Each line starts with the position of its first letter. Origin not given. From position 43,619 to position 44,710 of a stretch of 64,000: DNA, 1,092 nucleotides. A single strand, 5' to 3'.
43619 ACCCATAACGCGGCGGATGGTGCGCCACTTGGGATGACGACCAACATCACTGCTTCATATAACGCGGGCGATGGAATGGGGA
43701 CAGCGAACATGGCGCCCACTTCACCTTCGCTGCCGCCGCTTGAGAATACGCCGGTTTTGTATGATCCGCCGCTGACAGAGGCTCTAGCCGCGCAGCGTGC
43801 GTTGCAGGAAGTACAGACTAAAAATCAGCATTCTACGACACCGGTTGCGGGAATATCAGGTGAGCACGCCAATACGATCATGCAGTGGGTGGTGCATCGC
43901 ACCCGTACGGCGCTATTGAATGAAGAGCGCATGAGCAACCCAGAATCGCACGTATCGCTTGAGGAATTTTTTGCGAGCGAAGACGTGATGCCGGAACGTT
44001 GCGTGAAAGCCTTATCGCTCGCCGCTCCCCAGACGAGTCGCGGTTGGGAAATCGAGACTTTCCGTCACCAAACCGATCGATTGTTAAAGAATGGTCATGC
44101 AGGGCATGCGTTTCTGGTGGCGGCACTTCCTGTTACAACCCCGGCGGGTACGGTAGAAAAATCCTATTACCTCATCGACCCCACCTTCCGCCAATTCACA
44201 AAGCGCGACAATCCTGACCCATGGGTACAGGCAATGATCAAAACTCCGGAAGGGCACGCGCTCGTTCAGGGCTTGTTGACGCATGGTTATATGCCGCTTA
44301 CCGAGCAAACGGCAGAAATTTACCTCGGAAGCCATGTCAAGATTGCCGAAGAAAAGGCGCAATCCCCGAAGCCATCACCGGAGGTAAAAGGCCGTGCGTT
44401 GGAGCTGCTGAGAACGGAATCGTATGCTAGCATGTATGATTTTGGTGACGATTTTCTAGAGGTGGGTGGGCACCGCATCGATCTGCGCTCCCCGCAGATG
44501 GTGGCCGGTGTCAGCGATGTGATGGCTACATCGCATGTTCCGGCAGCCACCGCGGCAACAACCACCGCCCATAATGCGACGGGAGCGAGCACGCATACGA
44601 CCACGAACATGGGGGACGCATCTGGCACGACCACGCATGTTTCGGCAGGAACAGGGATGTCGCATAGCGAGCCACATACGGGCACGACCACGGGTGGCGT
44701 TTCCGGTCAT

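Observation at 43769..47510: The module shared by A and B has Cys-His-Asp with identical spacing and an HxF...DPT signature: a transglutaminase-like/papain-fold enzyme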

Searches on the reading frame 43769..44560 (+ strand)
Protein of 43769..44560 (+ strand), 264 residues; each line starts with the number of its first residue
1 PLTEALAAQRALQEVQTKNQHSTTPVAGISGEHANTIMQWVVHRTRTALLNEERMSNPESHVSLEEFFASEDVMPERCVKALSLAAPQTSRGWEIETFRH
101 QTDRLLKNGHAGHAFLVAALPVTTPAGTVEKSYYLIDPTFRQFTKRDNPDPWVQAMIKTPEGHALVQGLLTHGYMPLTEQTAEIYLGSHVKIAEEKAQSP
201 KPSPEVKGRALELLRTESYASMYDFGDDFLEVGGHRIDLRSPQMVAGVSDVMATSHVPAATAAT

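Call 6: search_solved_structures(query=window:43769-44560:+, max_evalue=10, show_alignments=3)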
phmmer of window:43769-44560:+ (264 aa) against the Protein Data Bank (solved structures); distinct sequences matched with E-value up to 10: 0.

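Call 16: search_protein_representatives(protein=window:43844-44506:+)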
Query: 221 residues. Proteins with E-value up to 0.001 (for the whole library): 45; up to 1e-10: 12; up to 1e-30: 3. The best 45 are listed.
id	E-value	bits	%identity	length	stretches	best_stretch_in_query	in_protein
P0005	6.1e-144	493.2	100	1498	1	1-221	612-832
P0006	2.1e-126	435.9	91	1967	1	1-220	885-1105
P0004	2.0e-40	155.0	43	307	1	1-221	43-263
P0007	6.0e-19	84.7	28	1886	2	1-221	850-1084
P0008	6.8e-19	84.6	38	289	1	1-166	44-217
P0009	9.4e-18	80.8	33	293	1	1-166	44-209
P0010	5.1e-17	78.4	39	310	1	1-162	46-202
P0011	5.1e-16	75.2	39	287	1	1-164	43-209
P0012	3.0e-14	69.4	35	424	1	1-221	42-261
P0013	4.2e-13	65.6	34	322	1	3-164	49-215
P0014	2.2e-12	63.3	29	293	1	3-166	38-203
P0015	9.0e-12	61.3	35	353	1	3-171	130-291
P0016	1.2e-10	57.6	31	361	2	68-218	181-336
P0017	3.7e-10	56.0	32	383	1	3-220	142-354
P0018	5.8e-10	55.4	35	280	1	2-164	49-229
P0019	1.1e-09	54.5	31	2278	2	1-123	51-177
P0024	3.9e-09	52.7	30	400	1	3-220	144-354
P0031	1.3e-06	44.4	44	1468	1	84-162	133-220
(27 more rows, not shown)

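Call 25: search_solved_structures(query=A1, max_evalue=10, show_alignments=3)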
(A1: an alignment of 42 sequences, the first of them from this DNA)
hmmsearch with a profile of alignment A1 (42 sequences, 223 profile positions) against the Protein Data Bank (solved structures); distinct sequences matched with E-value up to 10: 0.

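Call 26: search_protein_families(library=pfam, alignment_id=A1, max_evalue=1)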
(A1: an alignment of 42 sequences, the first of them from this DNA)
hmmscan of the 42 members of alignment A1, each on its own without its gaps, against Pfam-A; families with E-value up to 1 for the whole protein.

A. member 1, seq(227 aa): 1 family
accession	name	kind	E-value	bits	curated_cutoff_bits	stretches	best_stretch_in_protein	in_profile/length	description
PF21035.3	CCDC138_C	-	0.34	10.4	26.6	1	15-66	1-50/291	Coiled-coil domain-containing protein 138, C-terminal domain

B. families by the number of members that match (of 42 scanned): 14 families
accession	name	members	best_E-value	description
PF13265.11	DUF4056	1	0.022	Protein of unknown function (DUF4056)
PF07007.17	LprI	1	0.052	Lysozyme inhibitor LprI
PF03278.18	IpaB_EvcA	1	0.06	IpaB/EvcA family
PF11891.13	RETICULATA-like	1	0.072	Protein RETICULATA-related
PF03880.21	DbpA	1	0.076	DbpA RNA binding domain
PF00394.28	Cu-oxidase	1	0.099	Multicopper oxidase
PF05082.18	Rop-like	1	0.1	Rop-like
PF08778.15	HIF-1a_CTAD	1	0.14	HIF-1 alpha C terminal transactivation domain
PF17827.6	PrmC_N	1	0.16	PrmC N-terminal domain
PF00382.24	TFIIB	1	0.16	Transcription factor TFIIB repeat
PF03472.21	Autoind_bind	1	0.19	Autoinducer binding domain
PF01726.22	LexA_DNA_bind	1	0.23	LexA DNA binding domain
PF09160.16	FimH_man-bind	1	0.28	FimH, mannose binding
PF21035.3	CCDC138_C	1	0.34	Coiled-coil domain-containing protein 138, C-terminal domain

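Call 27: search_protein_families(library=pfam, proteins=[P0006, P0007, P0019, P0031, P0012, P0017, P0024], max_evalue=0.001)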
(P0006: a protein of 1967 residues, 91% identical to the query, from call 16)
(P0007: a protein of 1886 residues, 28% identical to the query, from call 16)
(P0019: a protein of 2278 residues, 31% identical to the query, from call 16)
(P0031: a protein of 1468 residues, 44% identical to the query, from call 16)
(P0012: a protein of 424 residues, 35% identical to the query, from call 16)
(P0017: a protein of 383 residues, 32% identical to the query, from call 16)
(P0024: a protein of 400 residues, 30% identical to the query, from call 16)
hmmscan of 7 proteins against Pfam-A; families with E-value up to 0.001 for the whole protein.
P0006 (1967 aa): 0 families

P0007 (1886 aa): 0 families

P0019 (2278 aa): 3 families
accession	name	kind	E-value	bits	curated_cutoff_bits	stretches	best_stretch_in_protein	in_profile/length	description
PF14381.12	EDR1_CTR1_ARMC3_pept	-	3e-12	47.2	27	1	1122-1266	58-197/203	EDR1/CTR1/ARMC3, peptidase-like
PF13475.11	DUF4116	-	2.7e-10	40.1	24.9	0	431-469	1-39/49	Domain of unknown function (DUF4116)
PF01841.26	Transglut_core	-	2.8e-09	37.6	23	1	1145-1257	3-101/108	Transglutaminase-like superfamily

P0031 (1468 aa): 0 families

P0012 (424 aa): 0 families

P0017 (383 aa): 0 families

P0024 (400 aa): 0 families

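Call 28: find_related_loci(query=A1, collection=genome_contigs, flank=10000)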
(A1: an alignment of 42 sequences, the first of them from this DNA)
Query A1 (227 aa) in genome_contigs; peptide patterns used: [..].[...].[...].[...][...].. (x = any residue, [..] = any of these).
120 stretches matched a pattern; 64 encode a relative of the query (tblastn E <= 1e-3); 61 distinct loci.
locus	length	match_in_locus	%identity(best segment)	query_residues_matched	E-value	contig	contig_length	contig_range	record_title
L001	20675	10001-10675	46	4-224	4e-56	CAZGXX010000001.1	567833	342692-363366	MAG TPA_asm: uncultured Azospirillum sp. isolate SRP296810_co1_155 genome assembly, contig: NODE_2_length_567833_cov_11.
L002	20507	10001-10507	30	2-181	1e-16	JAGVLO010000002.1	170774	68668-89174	MAG: Alphaproteobacteria bacterium isolate SW_2 c_000000011083, whole genome shotgun sequence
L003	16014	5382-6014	27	7-221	3e-16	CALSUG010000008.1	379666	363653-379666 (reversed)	MAG: uncultured Alphaproteobacteria bacterium isolate AC_MB29 genome assembly, contig: contig_29019_AC_MB29, whole genom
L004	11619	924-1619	24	5-222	4e-13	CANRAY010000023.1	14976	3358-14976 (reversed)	MAG: uncultured Clostridia bacterium isolate Lapin-016__bin4 genome assembly, contig: Lapin-016__NODE_3562_length_14976_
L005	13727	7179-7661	30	6-163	1e-11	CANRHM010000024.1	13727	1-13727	MAG: uncultured Bacilli bacterium isolate Lapin-032__bin119 genome assembly, contig: Lapin-032__NODE_6366_length_13727_c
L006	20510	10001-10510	29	4-168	1e-11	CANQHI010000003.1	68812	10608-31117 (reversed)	MAG: uncultured Clostridia bacterium isolate Lapin-028__bin79 genome assembly, contig: Lapin-028__NODE_337_length_68812_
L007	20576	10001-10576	26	6-193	3e-11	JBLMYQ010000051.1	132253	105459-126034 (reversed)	MAG: Deltaproteobacteria bacterium isolate MAG225 PRJNA951521_bin9_renamed_50, whole genome shotgun sequence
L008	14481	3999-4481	29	6-163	3e-11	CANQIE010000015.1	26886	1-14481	MAG: uncultured Bacilli bacterium isolate Lapin-030__bin56 genome assembly, contig: Lapin-030__NODE_2519_length_26886_co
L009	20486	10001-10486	25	7-175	4e-11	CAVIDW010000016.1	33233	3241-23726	bacterium isolate H07617-L1_cleanbin_000040 genome assembly, contig: Spades_H07617-L1_contig_763, whole genome shotgun s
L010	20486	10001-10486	28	6-163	6e-11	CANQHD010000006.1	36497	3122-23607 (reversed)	MAG: uncultured Bacilli bacterium isolate Lapin-028__bin71 genome assembly, contig: Lapin-028__NODE_1161_length_36497_co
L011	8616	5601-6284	24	5-222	2e-10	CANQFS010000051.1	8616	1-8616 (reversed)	MAG: uncultured Clostridia bacterium isolate Lapin-002__bin89 genome assembly, contig: Lapin-002__NODE_10904_length_8616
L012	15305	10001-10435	28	7-163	2e-10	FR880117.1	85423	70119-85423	Clostridium sp. CAG:524 genomic scaffold, scf64, whole genome shotgun sequence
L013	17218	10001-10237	41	89-172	6e-10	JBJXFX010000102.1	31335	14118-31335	MAG: Dehalococcoidia bacterium isolate F1F2.bin.397 k127_9654581, whole genome shotgun sequence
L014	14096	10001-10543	24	6-185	7e-10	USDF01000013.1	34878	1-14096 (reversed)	uncultured Clostridium sp. isolate UMGS1612 genome assembly, contig: NODE_318_length_34878_cov_4.245039, whole genome sh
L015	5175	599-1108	25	4-168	1e-9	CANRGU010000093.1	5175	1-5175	MAG: uncultured Clostridia bacterium isolate Lapin-021__bin83 genome assembly, contig: Lapin-021__NODE_19602_length_5175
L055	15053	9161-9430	29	72-164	2e-5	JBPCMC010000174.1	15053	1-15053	MAG: Thermomicrobiales bacterium isolate TH_ant_mag_94 S1Ck127_9785283_flag_0_multi_9.7829_len_15053, whole genome shotg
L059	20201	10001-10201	33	91-164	2e-5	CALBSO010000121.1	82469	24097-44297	MAG TPA_asm: uncultured Thermomicrobia bacterium isolate SRR5457059_bin.136_CONCOCT_v1.1_MAG genome assembly, contig: ER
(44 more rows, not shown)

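Call 36: predict_structure(alignment_id=A1)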
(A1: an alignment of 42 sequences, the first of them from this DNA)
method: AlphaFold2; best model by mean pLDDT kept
length: 227 residues; sequences in the alignment: 42
mean_pLDDT: 89.0   pTM: 0.88
mean pLDDT of the five models: 89.0, 88.5, 88.5, 88.0, 87.8
residues with pLDDT >= 90: 151; 70-90: 56; 50-70: 19; < 50: 1
segments of 3 or more residues with pLDDT < 50: none
pLDDT, mean of each block of 10 residues (from residue 1): 85 96 93 90 91 91 89 93 87 97 95 97 87 97 98 98 95 79 93 84 59 76 73
secondary structure, 60 per line:
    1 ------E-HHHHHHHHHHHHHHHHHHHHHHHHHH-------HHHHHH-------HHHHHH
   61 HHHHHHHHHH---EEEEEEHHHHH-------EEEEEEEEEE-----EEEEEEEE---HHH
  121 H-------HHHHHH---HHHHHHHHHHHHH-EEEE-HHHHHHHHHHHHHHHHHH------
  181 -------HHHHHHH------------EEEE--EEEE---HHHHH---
elements in order: H9-34 H42-47 H55-70 E74-79 H80-84 E92-101 E107-114 H118-121 H129-134 H138-150 E152-155 H157-174 H188-194 E207-210 E213-216 H220-224

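Call 38: fold_search(model_id=the predicted structure, library=pdb)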
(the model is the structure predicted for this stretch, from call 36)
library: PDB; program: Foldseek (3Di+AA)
matches with E <= 10: 169; with E <= 0.001: 0
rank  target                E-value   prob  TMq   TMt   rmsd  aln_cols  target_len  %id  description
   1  1s1q_A                7.1e-01  0.09  0.17  0.23   9.2        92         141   10  TSG101(UEV) domain in complex with Ubiquitin (released 2004-05-04)
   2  2pce_B                1.0e+00  0.03  0.12  0.08  12.4       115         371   10  Crystal structure of putative mandelate racemase/muconate lactonizing enzyme from Roseovarius nubinhibens ISM (released 2007-04-10)
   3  3fv9_B                1.1e+00  0.04  0.13  0.09  12.6       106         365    9  Crystal structure of putative mandelate racemase/muconatelactonizing enzyme from ROSEOVARIUS NUBINHIBENS ISM complexed (released 2009-01-27)
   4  3dg6                  1.3e+00  0.04  0.13  0.09  11.4       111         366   16  Crystal structure of muconate lactonizing enzyme from Mucobacterium Smegmatis complexed with muconolactone (released 2009-03-03)
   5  4mgg_G                1.6e+00  0.04  0.12  0.09  12.0       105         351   10  Crystal structure of an enolase (mandelate racemase subgroup) from labrenzia aggregata iam 12614 (target nysgrc-012903 (released 2013-10-16)
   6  3fv9_A                1.6e+00  0.03  0.11  0.08  12.7       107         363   10  Crystal structure of putative mandelate racemase/muconatelactonizing enzyme from ROSEOVARIUS NUBINHIBENS ISM complexed (released 2009-01-27)
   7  4yc1_A                1.7e+00  0.07  0.16  0.21   9.9        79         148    8  Structure of the human TSG101-UEV domain in the P321 space group (released 2016-03-09)
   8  7zlx_E                1.7e+00  0.06  0.17  0.22  10.0        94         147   10  Crystal Structure of the TSG101-UEV domain:space group P21 (released 2022-06-22)
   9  2wbf                  1.7e+00  0.05  0.12  0.11  13.4        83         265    7  Crystal Structure Analysis of SERA5E from plasmodium falciparum with loop 690-700 ordered (released 2009-03-31)
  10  3fv9_D                1.7e+00  0.02  0.12  0.08  12.4       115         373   10  Crystal structure of putative mandelate racemase/muconatelactonizing enzyme from ROSEOVARIUS NUBINHIBENS ISM complexed (released 2009-01-27)
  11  6x42                  1.9e+00  0.05  0.13  0.12  12.7        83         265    7  High Resolution Crystal Structure Analysis of SERA5E from plasmodium falciparum (released 2020-10-07)
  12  7wwp                  2.0e+00  0.07  0.14  0.09   8.5        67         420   22  Crystal structure of human Npl4 (released 2022-09-21)
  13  8gjz_A                2.0e+00  0.05  0.14  0.17  11.7       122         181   11  Structure of a STING receptor from S. pistillata Sp-STING1 bound to 2'3'-cUA (released 2023-07-05)
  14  2ps2_A                2.0e+00  0.04  0.14  0.10  12.0       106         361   12  Crystal structure of putative mandelate racemase/muconate lactonizing enzyme from Aspergillus oryzae (released 2007-05-22)
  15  5tcq_A                2.0e+00  0.04  0.07  0.05   9.4        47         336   17  Near-atomic resolution cryo-EM structure of the Salmonella SPI-1 type III secretion injectisome secretin InvG (released 2016-12-21)
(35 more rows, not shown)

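Call 42: fold_search(model_id=the predicted structure, library=viral)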
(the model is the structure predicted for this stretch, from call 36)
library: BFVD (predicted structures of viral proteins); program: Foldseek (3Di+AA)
matches with E <= 10: 307; with E <= 0.001: 0
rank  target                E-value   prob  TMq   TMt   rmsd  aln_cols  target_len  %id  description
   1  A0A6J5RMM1            4.2e-01  0.08  0.14  0.12  23.9       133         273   10  Uncharacterized protein [uncultured Caudovirales phage]
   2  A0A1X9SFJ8            4.2e-01  0.03  0.12  0.07  17.8       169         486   15  DNA polymerase [Acinetobacter phage WCHABP5]
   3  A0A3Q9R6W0            4.7e-01  0.16  0.12  0.28  10.6        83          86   13  (no name in the UniProt tables at hand)
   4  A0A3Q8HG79            5.3e-01  0.08  0.14  0.21  11.3       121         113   16  (no name in the UniProt tables at hand)
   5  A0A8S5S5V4            6.3e-01  0.03  0.12  0.14  19.9       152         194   15  DnaB-like replicative helicase [Myoviridae sp. ctqEN1]
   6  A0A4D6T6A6            6.6e-01  0.12  0.15  0.25   6.6        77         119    8  (no name in the UniProt tables at hand)
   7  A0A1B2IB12            8.3e-01  0.06  0.16  0.15  15.4       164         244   15  (no name in the UniProt tables at hand)
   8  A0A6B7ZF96            8.8e-01  0.07  0.15  0.19  14.1       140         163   11  Uncharacterized protein [Klebsiella phage N1M2]
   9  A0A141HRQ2            9.3e-01  0.02  0.10  0.10  10.0        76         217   12  (no name in the UniProt tables at hand)
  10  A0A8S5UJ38            9.8e-01  0.07  0.17  0.11  11.5       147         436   10  Zinc ribbon domain protein [Siphoviridae sp. ctTDf8]
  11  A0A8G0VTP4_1          9.8e-01  0.01  0.11  0.04  19.9       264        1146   11  (no name in the UniProt tables at hand)
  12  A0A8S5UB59            1.0e+00  0.14  0.16  0.33   5.2        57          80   10  Uncharacterized protein [Siphoviridae sp. ct8Cp41]
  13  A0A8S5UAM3            1.1e+00  0.08  0.14  0.21  13.0       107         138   12  Uncharacterized protein [Siphoviridae sp. ctevH2]
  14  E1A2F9                1.2e+00  0.13  0.18  0.38   5.4        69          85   14  Uncharacterized protein [Aeromonas phage phiAS5]
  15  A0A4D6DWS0            1.2e+00  0.04  0.18  0.22  16.4       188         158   10  Uncharacterized protein [Edwardsiella phage pEt-SU]
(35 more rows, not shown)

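Call 47: search_protein_families(library=pfam, proteins=[L001:6851-9808:+], max_evalue=0.001)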
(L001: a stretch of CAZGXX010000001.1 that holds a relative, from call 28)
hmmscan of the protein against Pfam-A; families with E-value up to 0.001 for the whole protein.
L001:6851-9808:+ (986 aa): 2 families
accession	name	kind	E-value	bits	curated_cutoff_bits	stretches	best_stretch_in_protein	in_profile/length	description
PF16902.11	FokI_D3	-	2.1e-05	24.7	29.2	0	921-952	20-51/69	FokI, D3 domain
PF13405.12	EF-hand_6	-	0.0004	20.3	25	0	875-896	5-27/30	EF-hand domain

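Call 61: search_protein_families(library=pfam, proteins=[L012:8697-9908:+, L012:7297-8298:-, L012:10607-11383:-, L012:5172-6335:-, L012:6331-7239:-, L012:12846-14147:+, L012:11566-12597:-], max_evalue=0.00001)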
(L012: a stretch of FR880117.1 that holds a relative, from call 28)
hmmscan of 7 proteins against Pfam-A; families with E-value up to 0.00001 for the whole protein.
L012:8697-9908:+ (404 aa): 6 families
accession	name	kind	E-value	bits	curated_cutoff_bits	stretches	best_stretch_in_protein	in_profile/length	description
PF12002.13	MgsA_C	-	1.1e-49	169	27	1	246-398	1-164/167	MgsA AAA+ ATPase C terminal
PF16193.11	AAA_assoc_2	-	1.7e-15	57.4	34.3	1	173-245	4-81/81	AAA C-terminal domain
PF00004.35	AAA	-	9.8e-14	52.4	21.2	1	47-151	1-127/131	ATPase family associated with various cellular activities (AAA)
PF05496.18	RuvB_N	-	2.3e-13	50.6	27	1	14-127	1-115/159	Holliday junction DNA helicase RuvB P-loop domain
PF13173.12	AAA_14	-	1.2e-06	28.9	27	1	47-156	5-124/129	AAA domain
PF07728.20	AAA_5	-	1.9e-06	28.4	22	0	46-122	1-92/139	AAA domain (dynein-related subfamily)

L012:7297-8298:- (333 aa): 1 family
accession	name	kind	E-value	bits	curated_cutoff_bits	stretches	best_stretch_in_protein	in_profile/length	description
PF03706.18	LPG_synthase_TM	-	7e-38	131.2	33.4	1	12-318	6-302/302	Lysylphosphatidylglycerol synthase TM region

L012:10607-11383:- (258 aa): 1 family
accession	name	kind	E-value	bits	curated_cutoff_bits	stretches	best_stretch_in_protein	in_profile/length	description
PF00899.27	ThiF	-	3.6e-36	125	28.1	1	40-257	8-204/238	ThiF family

L012:5172-6335:- (387 aa): 1 family
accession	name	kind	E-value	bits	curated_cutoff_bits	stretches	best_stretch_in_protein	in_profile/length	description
PF01676.23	Metalloenzyme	-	3.4e-40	138.6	24.3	1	2-369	1-251/252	Metalloenzyme superfamily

L012:6331-7239:- (302 aa): 3 families
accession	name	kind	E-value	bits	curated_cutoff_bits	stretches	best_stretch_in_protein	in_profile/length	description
PF00589.27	Phage_integrase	-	7e-49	166.3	27.1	1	108-280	2-170/172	Phage integrase family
PF02899.23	Phage_int_SAM_1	-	8.7e-17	61.6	22.3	1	9-83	1-79/83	Phage integrase, N-terminal SAM-like domain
PF13495.12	Phage_int_SAM_4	-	9e-13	48.9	27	1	8-83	1-78/85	Phage integrase, N-terminal SAM-like domain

L012:12846-14147:+ (434 aa): 2 families
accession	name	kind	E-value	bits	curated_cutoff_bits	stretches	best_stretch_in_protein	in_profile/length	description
PF01943.22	Polysacc_synt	-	9.7e-25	87.9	28.2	1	11-300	2-273/274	Polysaccharide biosynthesis protein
PF01554.23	MatE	-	1.7e-06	28.3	24.9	1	241-394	4-157/161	MatE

L012:11566-12597:- (343 aa): 3 families
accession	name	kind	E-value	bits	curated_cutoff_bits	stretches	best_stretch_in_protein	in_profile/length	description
PF02773.21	S-AdoMet_synt_C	-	3.2e-39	134.5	25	1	215-343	1-129/138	S-adenosylmethionine synthetase, C-terminal domain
PF00438.25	S-AdoMet_synt_N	-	1.3e-26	93.4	33.1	1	2-79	3-80/99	S-adenosylmethionine synthetase, N-terminal domain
PF02772.21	S-AdoMet_synt_M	-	1.1e-24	87.3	29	1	102-213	3-120/120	S-adenosylmethionine synthetase, central domain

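Call 62: search_dna_similar(query=window:43844-44506:+, collection=plasmids, mode=protein, max_evalue=0.01)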
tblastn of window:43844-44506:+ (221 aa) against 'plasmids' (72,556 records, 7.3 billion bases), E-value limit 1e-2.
No match.

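Call 63: search_dna_similar(query=window:43844-44506:+, collection=phages, mode=protein, max_evalue=0.01)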
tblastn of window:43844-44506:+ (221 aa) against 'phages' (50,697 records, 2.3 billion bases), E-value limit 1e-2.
No match.
